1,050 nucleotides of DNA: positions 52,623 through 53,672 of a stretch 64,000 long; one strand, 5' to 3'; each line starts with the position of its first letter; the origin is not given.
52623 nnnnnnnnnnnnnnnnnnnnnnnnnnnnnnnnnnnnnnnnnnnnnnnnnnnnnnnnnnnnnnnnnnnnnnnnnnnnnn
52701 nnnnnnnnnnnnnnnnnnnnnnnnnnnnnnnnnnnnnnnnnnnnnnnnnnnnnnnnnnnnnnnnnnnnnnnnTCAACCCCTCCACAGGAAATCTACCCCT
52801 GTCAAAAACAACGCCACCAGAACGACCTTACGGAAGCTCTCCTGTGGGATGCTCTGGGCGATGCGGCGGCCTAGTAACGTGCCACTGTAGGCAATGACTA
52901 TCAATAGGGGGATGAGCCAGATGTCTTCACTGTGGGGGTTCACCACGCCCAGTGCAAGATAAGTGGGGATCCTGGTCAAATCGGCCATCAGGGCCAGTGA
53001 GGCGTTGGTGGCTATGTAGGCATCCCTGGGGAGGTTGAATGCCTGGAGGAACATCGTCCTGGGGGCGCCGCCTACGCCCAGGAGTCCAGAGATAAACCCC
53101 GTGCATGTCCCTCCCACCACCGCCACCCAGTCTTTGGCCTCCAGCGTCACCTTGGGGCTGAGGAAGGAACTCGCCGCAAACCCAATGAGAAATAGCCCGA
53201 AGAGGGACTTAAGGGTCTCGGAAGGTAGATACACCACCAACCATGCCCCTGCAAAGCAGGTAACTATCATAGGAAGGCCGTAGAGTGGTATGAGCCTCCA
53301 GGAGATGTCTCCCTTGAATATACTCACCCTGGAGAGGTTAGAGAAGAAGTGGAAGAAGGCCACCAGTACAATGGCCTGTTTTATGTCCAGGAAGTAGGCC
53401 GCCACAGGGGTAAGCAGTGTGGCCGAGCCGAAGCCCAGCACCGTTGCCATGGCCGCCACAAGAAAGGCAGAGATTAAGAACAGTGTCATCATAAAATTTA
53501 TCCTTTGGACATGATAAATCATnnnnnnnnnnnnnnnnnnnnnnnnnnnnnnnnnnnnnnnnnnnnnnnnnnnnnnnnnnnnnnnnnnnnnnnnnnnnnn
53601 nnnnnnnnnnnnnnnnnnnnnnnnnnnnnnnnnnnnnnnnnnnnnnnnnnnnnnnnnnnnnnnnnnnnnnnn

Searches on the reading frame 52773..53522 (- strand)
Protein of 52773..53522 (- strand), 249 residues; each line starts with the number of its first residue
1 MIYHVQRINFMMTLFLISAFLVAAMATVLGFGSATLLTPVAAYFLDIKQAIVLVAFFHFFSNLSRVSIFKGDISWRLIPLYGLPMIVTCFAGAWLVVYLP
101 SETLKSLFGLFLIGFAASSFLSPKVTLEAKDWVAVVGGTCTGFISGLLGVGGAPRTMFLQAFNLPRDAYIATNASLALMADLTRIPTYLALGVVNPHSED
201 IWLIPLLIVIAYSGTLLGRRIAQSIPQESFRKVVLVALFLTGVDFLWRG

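Call 75: search_protein_families(library=pfam, proteins=[window:52773-53522:-], max_evalue=0.00001)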
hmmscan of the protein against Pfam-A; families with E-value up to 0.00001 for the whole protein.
window:52773-53522:- (249 aa): 1 family
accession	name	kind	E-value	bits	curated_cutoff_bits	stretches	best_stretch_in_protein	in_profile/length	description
PF01925.25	TauE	-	7.1e-35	121.2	32.6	1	16-243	2-235/237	Sulfite exporter TauE/SafE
